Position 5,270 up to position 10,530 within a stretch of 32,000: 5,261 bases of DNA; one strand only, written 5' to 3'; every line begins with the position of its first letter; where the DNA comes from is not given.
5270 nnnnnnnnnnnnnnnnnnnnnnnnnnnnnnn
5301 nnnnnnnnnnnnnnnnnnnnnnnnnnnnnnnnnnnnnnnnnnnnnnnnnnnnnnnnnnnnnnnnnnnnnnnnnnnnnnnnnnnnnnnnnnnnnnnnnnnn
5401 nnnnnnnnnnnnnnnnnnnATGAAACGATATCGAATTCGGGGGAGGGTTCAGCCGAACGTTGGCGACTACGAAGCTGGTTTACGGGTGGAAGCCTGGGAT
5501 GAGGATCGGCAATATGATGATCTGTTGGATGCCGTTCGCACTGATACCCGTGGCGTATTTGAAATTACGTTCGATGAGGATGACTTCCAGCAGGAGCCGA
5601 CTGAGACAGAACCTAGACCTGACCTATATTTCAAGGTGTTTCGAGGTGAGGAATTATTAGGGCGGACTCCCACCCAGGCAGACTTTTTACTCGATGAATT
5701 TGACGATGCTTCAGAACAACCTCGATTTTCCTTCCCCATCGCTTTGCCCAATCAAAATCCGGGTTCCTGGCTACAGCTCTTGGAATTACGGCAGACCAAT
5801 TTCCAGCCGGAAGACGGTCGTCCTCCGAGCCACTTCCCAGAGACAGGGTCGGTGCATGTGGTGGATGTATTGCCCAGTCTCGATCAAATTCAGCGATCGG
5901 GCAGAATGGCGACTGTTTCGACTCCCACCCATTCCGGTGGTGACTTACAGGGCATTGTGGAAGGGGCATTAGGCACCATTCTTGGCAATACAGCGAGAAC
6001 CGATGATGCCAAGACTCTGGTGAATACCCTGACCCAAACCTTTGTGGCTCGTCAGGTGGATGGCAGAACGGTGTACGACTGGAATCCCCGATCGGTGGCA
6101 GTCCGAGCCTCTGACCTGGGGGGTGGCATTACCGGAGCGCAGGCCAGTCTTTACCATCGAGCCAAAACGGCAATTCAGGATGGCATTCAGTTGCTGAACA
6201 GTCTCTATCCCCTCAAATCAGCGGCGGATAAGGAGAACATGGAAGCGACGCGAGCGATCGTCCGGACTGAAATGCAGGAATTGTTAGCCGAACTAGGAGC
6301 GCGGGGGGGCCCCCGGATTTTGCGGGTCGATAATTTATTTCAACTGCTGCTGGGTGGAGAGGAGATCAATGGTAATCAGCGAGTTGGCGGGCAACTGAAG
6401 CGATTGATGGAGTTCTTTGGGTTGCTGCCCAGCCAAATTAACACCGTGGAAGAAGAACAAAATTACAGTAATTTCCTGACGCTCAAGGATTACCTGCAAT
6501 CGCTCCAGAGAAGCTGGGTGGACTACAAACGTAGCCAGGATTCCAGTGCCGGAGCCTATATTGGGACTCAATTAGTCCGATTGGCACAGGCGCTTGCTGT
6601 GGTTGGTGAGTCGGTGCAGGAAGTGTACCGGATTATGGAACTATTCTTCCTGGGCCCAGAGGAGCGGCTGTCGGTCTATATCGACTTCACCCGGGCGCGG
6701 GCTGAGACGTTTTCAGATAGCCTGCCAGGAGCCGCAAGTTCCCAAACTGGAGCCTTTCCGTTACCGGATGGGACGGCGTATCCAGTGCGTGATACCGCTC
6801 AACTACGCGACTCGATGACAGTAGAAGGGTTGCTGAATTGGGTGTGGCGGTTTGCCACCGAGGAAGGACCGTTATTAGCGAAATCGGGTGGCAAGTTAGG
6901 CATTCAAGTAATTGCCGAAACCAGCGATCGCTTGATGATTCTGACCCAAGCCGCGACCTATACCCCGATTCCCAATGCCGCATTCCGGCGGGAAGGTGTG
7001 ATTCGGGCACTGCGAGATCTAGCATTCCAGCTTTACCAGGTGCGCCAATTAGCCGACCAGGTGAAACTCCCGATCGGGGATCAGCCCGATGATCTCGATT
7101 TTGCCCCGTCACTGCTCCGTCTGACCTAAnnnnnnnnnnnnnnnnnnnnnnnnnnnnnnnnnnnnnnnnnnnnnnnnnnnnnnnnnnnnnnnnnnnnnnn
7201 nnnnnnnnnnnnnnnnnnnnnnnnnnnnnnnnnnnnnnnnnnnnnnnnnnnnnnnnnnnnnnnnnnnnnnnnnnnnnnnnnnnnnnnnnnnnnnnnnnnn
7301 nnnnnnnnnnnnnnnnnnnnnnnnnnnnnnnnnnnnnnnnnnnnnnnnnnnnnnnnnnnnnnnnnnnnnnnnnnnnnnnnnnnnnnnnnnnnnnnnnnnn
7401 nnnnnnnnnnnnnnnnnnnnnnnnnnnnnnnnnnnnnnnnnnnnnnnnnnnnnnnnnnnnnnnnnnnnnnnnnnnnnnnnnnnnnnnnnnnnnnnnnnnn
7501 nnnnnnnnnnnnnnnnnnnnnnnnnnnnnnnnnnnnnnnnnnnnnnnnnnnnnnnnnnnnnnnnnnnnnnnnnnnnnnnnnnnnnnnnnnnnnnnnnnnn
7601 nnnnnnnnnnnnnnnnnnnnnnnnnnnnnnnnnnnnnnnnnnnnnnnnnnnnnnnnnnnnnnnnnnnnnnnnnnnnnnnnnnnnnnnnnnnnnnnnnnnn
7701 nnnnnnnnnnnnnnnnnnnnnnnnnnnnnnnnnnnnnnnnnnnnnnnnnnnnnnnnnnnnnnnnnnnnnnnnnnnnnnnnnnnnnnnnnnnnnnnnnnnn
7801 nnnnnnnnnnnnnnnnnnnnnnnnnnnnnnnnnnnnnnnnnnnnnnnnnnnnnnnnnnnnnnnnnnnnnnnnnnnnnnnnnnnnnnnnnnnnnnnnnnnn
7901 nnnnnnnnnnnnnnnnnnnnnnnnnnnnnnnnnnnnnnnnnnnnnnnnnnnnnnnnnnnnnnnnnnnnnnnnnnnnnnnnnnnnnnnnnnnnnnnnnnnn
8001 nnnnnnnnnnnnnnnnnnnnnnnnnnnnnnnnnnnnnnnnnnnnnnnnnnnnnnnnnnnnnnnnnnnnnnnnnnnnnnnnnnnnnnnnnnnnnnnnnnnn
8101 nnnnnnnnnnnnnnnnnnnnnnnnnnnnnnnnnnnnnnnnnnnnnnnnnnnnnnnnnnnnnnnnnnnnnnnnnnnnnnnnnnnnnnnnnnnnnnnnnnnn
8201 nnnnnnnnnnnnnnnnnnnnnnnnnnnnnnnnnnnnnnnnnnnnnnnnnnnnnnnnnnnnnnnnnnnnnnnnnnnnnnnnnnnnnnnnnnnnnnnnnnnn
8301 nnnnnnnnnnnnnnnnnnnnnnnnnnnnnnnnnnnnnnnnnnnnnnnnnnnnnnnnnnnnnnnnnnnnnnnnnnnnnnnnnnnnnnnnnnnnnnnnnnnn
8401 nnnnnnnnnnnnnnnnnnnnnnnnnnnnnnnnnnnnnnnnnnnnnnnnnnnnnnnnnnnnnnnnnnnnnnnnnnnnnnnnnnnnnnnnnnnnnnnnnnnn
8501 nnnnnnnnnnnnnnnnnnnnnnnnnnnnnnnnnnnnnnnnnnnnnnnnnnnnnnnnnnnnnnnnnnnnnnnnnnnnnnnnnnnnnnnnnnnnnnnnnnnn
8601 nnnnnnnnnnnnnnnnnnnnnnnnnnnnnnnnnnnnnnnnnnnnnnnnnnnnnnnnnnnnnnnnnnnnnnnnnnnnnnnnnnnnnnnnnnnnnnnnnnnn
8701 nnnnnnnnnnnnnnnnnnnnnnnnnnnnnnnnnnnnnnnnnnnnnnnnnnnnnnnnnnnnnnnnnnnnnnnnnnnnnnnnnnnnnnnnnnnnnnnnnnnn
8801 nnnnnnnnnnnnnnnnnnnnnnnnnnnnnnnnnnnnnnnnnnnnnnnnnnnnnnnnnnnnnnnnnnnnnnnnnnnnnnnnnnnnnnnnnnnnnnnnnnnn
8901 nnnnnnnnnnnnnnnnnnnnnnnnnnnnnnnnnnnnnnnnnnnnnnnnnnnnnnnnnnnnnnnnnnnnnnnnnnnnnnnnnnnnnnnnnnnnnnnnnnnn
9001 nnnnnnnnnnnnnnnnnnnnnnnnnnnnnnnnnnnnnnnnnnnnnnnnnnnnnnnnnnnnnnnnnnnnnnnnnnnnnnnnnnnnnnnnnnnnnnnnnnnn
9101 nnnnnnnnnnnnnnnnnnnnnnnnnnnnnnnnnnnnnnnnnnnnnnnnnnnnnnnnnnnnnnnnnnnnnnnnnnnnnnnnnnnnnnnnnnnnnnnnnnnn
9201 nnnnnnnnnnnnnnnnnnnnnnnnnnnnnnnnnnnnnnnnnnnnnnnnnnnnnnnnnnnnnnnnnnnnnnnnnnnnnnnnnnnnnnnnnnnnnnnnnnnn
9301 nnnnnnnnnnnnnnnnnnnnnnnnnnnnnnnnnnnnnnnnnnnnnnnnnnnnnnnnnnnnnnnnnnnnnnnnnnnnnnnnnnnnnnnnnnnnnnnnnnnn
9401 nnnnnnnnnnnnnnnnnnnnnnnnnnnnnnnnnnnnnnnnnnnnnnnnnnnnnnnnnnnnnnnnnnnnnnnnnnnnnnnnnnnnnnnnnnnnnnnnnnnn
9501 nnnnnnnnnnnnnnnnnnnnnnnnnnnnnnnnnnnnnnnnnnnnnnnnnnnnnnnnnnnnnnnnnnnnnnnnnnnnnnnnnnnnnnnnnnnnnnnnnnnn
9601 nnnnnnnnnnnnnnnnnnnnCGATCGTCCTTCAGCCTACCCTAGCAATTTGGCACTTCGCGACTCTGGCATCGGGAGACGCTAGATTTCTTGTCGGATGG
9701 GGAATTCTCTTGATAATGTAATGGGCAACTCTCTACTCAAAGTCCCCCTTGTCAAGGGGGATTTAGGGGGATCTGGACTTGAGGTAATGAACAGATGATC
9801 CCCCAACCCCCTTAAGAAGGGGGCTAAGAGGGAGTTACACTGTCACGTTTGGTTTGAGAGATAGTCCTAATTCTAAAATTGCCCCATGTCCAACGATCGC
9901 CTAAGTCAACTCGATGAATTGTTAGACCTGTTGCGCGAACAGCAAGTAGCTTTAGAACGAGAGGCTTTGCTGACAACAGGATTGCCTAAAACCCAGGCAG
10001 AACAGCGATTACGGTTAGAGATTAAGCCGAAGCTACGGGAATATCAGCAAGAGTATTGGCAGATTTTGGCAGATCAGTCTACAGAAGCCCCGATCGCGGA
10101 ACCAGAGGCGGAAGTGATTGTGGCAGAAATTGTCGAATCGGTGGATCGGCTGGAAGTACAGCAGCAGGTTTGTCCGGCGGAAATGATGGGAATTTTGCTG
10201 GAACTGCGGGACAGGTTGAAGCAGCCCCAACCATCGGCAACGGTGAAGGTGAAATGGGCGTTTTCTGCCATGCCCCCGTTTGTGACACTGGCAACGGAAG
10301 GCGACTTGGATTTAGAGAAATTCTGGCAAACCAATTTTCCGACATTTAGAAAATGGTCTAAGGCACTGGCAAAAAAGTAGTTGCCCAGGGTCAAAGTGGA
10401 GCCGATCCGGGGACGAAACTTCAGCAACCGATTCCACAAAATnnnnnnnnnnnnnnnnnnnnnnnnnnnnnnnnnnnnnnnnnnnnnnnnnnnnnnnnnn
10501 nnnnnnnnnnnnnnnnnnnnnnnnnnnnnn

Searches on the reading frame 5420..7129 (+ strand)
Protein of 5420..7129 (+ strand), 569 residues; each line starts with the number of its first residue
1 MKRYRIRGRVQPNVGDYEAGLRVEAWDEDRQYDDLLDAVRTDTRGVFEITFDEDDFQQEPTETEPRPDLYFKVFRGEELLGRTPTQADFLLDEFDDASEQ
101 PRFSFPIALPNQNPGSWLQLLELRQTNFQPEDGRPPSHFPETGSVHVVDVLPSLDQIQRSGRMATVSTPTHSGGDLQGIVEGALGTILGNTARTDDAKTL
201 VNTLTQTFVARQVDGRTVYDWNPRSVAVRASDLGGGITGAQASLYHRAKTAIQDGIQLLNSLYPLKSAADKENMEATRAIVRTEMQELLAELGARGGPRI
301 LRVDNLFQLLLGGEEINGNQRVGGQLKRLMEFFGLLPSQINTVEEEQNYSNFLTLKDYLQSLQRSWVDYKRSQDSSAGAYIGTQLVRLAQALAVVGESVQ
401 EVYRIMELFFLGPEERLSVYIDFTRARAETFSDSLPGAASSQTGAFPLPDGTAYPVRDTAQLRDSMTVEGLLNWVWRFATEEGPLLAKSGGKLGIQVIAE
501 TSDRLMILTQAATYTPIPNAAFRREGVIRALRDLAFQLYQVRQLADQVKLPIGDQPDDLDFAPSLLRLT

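Call 4: search_protein_families(library=pfam, proteins=[window:5420-7129:+], max_evalue=0.1)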
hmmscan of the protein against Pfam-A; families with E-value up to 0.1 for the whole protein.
window:5420-7129:+ (569 aa): 1 family
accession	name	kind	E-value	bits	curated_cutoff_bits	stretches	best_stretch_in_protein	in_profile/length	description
PF01060.29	TTR-52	-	0.0025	18.8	24.9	1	20-61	13-51/79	Transthyretin-like family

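Call 5: search_protein_families(library=ncbifam, proteins=[window:5420-7129:+], max_evalue=0.1)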
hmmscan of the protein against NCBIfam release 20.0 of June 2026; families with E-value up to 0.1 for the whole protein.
window:5420-7129:+ (569 aa): 0 families

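Call 14: search_solved_structures(query=window:5420-7129:+, max_evalue=1)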
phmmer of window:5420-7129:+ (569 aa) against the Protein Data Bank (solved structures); distinct sequences matched with E-value up to 1: 1.
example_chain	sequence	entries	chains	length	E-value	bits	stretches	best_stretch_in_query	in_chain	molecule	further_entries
9e78_1q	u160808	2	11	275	0.62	11.9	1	244-346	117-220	DMIP4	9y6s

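Call 36: search_protein_families(library=padloc, proteins=[window:5420-7129:+], max_evalue=0.01)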
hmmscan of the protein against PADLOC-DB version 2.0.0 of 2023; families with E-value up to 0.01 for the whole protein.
window:5420-7129:+ (569 aa): 0 families

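Call 37: search_protein_families(library=phrogs, proteins=[window:5420-7129:+], max_evalue=0.01)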
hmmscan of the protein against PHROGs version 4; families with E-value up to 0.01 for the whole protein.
window:5420-7129:+ (569 aa): 0 families

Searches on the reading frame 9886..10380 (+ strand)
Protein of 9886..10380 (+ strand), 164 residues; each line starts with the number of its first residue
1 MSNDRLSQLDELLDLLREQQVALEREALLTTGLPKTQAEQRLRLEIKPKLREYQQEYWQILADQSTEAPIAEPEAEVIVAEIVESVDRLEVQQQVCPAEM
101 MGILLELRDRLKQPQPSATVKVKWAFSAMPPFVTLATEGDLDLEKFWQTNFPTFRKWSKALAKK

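Call 4: search_protein_families(library=pfam, proteins=[window:9886-10380:+], max_evalue=0.1)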
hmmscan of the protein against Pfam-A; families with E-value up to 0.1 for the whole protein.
window:9886-10380:+ (164 aa): 1 family
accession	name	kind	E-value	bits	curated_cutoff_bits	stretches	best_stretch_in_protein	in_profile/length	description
PF10547.14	P22_AR_N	-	0.055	14.1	30.7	0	39-65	83-109/115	P22_AR N-terminal domain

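Call 5: search_protein_families(library=ncbifam, proteins=[window:9886-10380:+], max_evalue=0.1)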
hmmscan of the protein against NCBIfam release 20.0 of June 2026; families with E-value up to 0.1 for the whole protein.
window:9886-10380:+ (164 aa): 0 families

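Call 36: search_protein_families(library=padloc, proteins=[window:9886-10380:+], max_evalue=0.01)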
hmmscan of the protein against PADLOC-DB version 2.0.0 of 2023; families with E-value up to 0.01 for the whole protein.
window:9886-10380:+ (164 aa): 0 families

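Call 37: search_protein_families(library=phrogs, proteins=[window:9886-10380:+], max_evalue=0.01)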
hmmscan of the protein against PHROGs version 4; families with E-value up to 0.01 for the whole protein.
window:9886-10380:+ (164 aa): 0 families
